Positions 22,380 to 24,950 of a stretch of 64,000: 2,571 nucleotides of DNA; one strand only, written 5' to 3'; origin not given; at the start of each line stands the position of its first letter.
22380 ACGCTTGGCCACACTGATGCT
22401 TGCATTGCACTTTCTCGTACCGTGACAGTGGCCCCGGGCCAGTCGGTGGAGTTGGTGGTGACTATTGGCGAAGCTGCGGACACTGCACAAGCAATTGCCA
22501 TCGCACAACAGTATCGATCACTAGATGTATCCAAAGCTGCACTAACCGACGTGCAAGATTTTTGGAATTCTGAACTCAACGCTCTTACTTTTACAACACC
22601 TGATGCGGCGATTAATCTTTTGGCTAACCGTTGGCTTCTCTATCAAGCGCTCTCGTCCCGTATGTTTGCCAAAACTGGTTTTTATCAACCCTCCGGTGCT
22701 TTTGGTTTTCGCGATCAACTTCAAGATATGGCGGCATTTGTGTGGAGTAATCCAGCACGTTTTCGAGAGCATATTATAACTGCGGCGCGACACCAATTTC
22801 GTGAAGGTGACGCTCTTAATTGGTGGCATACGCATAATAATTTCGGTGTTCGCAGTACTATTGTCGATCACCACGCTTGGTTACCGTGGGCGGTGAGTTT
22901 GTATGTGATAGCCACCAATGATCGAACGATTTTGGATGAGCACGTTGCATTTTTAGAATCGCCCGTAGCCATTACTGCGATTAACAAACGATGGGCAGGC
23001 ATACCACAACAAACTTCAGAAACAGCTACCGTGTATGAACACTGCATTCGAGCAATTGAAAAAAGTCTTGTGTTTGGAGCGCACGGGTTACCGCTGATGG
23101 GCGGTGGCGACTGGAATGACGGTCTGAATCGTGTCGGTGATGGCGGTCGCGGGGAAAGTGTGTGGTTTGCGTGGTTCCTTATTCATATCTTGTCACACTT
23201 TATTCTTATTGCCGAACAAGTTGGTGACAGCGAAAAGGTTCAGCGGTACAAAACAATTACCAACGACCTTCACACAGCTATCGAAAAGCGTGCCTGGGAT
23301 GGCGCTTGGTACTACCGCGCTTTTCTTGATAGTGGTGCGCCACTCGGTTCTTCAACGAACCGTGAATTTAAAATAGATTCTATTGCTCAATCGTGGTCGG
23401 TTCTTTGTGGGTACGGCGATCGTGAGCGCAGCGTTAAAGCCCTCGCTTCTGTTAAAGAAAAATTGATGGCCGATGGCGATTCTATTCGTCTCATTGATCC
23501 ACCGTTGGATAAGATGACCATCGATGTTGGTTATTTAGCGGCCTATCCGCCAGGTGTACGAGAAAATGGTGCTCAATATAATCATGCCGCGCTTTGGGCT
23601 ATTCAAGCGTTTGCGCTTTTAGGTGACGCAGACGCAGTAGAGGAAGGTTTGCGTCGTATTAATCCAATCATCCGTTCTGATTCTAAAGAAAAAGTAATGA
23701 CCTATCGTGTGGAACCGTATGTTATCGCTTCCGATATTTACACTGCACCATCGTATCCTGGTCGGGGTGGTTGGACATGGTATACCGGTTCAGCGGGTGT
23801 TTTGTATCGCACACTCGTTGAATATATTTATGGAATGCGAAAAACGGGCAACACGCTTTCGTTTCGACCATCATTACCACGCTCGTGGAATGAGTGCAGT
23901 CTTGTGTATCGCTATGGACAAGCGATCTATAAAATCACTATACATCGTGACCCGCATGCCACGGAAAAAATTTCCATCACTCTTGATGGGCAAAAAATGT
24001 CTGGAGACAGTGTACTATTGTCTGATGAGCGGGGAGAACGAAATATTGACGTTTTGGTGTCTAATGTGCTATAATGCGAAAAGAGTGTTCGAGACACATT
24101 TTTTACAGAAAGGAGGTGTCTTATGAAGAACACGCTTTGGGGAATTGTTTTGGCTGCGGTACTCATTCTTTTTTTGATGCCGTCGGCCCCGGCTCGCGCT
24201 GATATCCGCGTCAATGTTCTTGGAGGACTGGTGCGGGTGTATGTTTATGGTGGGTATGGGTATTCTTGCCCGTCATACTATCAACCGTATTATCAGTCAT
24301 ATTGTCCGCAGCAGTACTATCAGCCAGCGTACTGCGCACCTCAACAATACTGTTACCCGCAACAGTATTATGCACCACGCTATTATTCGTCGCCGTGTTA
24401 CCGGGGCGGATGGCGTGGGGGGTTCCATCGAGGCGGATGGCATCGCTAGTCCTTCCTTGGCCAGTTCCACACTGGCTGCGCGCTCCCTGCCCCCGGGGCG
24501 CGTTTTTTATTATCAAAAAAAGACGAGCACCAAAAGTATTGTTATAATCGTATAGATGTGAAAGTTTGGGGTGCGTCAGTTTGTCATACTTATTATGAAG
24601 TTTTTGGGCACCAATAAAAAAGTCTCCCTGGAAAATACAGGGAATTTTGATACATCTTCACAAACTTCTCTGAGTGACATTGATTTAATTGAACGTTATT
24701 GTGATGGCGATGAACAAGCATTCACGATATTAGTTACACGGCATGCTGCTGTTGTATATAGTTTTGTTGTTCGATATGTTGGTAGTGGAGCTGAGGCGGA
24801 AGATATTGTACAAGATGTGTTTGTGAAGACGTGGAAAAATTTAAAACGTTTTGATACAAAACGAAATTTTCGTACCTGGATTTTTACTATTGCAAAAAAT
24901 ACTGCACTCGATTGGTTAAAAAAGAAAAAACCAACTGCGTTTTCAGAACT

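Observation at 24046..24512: Highly expressed secreted Tyr/Gln/Cys-rich mini-protein directly after the giant glucan synthase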

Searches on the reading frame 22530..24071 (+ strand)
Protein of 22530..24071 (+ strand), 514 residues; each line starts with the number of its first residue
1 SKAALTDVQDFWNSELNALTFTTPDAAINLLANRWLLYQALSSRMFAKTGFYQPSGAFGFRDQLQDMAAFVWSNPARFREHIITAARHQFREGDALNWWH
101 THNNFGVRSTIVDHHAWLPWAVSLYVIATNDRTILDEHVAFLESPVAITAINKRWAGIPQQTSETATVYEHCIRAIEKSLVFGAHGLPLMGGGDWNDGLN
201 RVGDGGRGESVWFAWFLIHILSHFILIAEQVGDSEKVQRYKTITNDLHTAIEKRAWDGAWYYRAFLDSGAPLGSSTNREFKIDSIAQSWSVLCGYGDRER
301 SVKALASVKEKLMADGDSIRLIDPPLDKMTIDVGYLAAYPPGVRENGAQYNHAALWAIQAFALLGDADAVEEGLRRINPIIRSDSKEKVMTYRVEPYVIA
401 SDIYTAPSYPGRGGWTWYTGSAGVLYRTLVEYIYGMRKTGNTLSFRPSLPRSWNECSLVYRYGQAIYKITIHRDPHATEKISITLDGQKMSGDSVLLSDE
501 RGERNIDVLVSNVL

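Call 17: find_related_loci(query=window:22530-24071:+, collection=genome_contigs, flank=10000)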
Query window:22530-24071:+ (514 aa) in genome_contigs; peptide patterns used: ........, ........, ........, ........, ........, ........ (x = any residue, [..] = any of these).
600 stretches matched a pattern (row limit reached: there are more); 590 encode a relative of the query (tblastn E <= 1e-3); the best 80 are kept; 80 distinct loci.
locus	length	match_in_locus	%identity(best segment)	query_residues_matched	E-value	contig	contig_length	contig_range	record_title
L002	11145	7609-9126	51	1-508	0e+0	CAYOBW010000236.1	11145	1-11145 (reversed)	MAG TPA_asm: uncultured Victivallales bacterium isolate SRP272421_co2_758 genome assembly, contig: NODE_20901_length_111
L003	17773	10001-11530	50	4-511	5e-177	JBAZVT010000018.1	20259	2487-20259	MAG: Candidatus Paceibacterota bacterium isolate SO_2017_GW1_26 NODE_10273_length_20259_cov_1.479684_OW334_2017, whole g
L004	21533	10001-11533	48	3-512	2e-172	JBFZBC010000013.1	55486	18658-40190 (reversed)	MAG: bacterium isolate PPR_0483 PPR_0483.fa_k121_325617, whole genome shotgun sequence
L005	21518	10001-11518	50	2-508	1e-170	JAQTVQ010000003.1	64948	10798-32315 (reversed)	MAG: Candidatus Paceibacterota bacterium isolate STB_91 NODE_893_length_64948_cov_12.236266_Sandtown_B, whole genome sho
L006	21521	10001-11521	49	7-511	2e-167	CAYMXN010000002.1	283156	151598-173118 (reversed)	MAG TPA_asm: uncultured Candidatus Saccharibacteria bacterium isolate SRP292972_co3_20 genome assembly, contig: NODE_53_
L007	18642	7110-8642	48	1-510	1e-164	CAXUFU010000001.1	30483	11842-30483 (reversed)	MAG TPA_asm: uncultured Chthoniobacterales bacterium isolate public_SRR14722299_metawrap_bin.1 genome assembly, contig:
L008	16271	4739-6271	49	1-510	3e-161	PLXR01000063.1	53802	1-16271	MAG: Opitutaceae bacterium isolate palsa_1446 73.20120700_P3D.355_contig_5374, whole genome shotgun sequence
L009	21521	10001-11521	49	2-510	7e-161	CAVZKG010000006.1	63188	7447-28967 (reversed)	MAG: uncultured Verrucomicrobiae bacterium isolate MFD04463.bin.1.65 genome assembly, contig: contig_86281, whole genome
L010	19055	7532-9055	47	4-510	8e-159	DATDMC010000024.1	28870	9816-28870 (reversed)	MAG TPA_asm: Pyrinomonadaceae bacterium isolate SMAG_U400 k141_651524, whole genome shotgun sequence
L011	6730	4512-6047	47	1-511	4e-159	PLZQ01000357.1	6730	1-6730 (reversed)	MAG: Limisphaerales bacterium isolate palsa_1440 73.20120700_P3D.123_contig_19756, whole genome shotgun sequence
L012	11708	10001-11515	47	2-506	4e-157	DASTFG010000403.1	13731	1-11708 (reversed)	MAG TPA_asm: Anaerolineales bacterium isolate SMAG_U868 k141_966939, whole genome shotgun sequence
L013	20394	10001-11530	47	4-512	4e-156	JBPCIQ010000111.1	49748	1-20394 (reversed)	MAG: Pyrinomonadaceae bacterium isolate TH_ant_mag_4 S1Ck127_9150818_flag_0_multi_8.9966_len_49748, whole genome shotgun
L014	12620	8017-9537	47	3-510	5e-156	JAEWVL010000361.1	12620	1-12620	MAG: Spirochaetes bacterium isolate OH_SDB_61 k127_1345274, whole genome shotgun sequence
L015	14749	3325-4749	48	2-472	9e-155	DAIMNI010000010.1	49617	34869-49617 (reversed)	MAG TPA_asm: Tissierellia bacterium isolate CTOTU40211 NODE_449_length_49617_cov_3.849441, whole genome shotgun sequence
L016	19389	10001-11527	46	3-510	5e-154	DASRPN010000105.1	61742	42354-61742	MAG TPA_asm: Pyrinomonadaceae bacterium isolate SMAG_U10296 k141_2019425, whole genome shotgun sequence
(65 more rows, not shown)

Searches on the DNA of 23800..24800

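Call 48: search_rna_families(source=window, start=23800, end=24800, threshold=evalue, max_evalue=1)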
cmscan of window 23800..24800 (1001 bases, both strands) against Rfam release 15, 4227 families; matches with E-value up to 1: 2.
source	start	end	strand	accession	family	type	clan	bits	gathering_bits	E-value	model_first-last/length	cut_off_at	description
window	24292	24354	+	RF03299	mir-1000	Gene; miRNA;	-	20.3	50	0.13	1-72/72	no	mir-1000 microRNA precursor family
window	24016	24051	+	RF02054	STnc420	Gene; sRNA;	-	20.1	70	0.52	1-58/58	no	Salmonella enterica sRNA STnc420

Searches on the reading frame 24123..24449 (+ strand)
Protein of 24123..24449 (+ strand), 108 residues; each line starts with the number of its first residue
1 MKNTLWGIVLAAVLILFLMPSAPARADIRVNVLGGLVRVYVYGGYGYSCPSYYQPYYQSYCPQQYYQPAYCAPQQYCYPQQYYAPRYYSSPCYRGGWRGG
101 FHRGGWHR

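Call 6: search_protein_families(library=pfam, proteins=[window:24123-24449:+], max_evalue=0.01)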
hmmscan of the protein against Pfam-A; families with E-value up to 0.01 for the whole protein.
window:24123-24449:+ (108 aa): 0 families

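Call 7: search_protein_families(library=ncbifam, proteins=[window:24123-24449:+], max_evalue=0.01)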
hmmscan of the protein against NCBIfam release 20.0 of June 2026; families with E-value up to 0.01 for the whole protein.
window:24123-24449:+ (108 aa): 0 families

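Call 8: find_homologous_proteins(query=window:24123-24449:+, max_evalue=0.01)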
Query window:24123-24449:+: 1 candidates shared short words with the query, none scored E <= 0.01.

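Call 9: find_encoding_contigs(protein=window:24123-24449:+, flank=10000, max_places=10)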
Protein window:24123-24449:+ (108 aa): no gene with exactly this product is on record in the collection.

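Call 15: find_related_loci(query=window:24123-24449:+, collection=metagenome_contigs, flank=10000)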
Query window:24123-24449:+ (108 aa) in metagenome_contigs; peptide patterns used: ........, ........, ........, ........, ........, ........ (x = any residue, [..] = any of these).
246 stretches matched a pattern, but none encodes a relative of the query by tblastn (E <= 1e-3).

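Call 16: search_protein_representatives(protein=window:24123-24449:+)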
Query: 108 residues. Proteins with E-value up to 0.001 (for the whole library): 1; up to 1e-10: 0; up to 1e-30: 0. The best 1 are listed.
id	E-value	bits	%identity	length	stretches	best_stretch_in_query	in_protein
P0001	3.2e-04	37.1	28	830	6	4-57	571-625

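Call 42: find_related_loci(query=A1, collection=metagenome_contigs, flank=6000)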
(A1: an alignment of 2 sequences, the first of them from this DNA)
Query A1 (108 aa) in metagenome_contigs; peptide patterns used: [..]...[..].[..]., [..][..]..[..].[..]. (x = any residue, [..] = any of these).
284 stretches matched a pattern, but none encodes a relative of the query by tblastn (E <= 1e-3).

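Call 54: predict_structure(protein=window:24123-24446:+)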
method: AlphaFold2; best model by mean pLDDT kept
length: 108 residues; sequences in the alignment: 1
mean_pLDDT: 52.8   pTM: 0.27
mean pLDDT of the five models: 52.8, 50.7, 50.6, 49.1, 46.7
residues with pLDDT >= 90: 0; 70-90: 20; 50-70: 30; < 50: 58
segments of 3 or more residues with pLDDT < 50: 22-24, 44-51, 62-108
pLDDT, mean of each block of 10 residues (from residue 1): 77 72 55 71 48 51 46 40 37 39 42
secondary structure, 60 per line:
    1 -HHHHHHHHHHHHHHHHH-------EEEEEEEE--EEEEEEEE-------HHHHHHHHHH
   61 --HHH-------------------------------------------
elements in order: H2-18 E26-33 E36-43 H51-60

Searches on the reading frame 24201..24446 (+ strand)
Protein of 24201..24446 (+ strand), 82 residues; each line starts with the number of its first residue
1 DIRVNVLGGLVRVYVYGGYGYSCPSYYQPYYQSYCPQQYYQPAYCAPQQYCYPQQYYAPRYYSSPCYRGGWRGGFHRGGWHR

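Call 59: search_solved_structures(query=window:24201-24446:+, max_evalue=10)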
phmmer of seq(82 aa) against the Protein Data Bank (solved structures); distinct sequences matched with E-value up to 10: 0.

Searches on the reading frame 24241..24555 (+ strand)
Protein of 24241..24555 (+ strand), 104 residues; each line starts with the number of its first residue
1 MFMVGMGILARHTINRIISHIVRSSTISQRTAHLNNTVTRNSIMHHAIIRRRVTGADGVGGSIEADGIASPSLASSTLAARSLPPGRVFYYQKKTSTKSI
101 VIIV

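Call 20: find_homologous_proteins(query=window:24241-24555:+, max_evalue=0.01)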
Query window:24241-24555:+ (104 aa): 1 proteins with E <= 0.01 among 5 candidates.
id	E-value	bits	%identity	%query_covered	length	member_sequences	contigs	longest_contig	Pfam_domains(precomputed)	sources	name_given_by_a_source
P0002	6.3e-58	210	100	100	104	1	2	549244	-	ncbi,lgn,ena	-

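Call 68: list_cluster_members(proteins=[P0002, P0003, P0007, P0011, L086:4712-5461:+, L085:4456-5385:+, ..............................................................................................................])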
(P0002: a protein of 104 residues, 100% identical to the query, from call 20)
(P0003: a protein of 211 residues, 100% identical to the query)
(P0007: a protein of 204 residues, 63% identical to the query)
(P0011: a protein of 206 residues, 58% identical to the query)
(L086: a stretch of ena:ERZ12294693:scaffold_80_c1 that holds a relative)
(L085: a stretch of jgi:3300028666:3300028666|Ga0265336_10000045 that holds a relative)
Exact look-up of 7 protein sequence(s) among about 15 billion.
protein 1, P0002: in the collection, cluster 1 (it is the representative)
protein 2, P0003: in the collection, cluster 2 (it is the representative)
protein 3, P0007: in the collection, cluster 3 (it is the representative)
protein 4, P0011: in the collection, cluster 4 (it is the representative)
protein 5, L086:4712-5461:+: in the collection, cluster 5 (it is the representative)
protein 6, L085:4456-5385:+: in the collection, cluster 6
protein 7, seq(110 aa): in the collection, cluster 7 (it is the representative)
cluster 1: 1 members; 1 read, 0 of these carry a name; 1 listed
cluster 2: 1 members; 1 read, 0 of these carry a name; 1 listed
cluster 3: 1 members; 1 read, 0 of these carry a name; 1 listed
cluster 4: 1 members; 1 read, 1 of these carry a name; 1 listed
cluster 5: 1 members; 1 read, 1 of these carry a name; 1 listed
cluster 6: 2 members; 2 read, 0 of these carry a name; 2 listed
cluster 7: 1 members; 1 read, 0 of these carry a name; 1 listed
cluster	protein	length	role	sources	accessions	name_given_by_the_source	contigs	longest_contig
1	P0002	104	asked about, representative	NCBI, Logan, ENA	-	-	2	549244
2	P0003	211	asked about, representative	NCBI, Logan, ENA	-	-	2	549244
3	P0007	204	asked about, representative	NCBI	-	-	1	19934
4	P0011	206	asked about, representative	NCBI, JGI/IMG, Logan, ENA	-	RNA polymerase sigma-70 factor (ECF subfamily)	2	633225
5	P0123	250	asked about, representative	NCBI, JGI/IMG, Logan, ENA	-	hypothetical protein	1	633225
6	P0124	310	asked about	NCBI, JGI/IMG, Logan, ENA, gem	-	-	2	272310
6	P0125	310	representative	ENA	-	-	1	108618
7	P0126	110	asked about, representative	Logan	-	-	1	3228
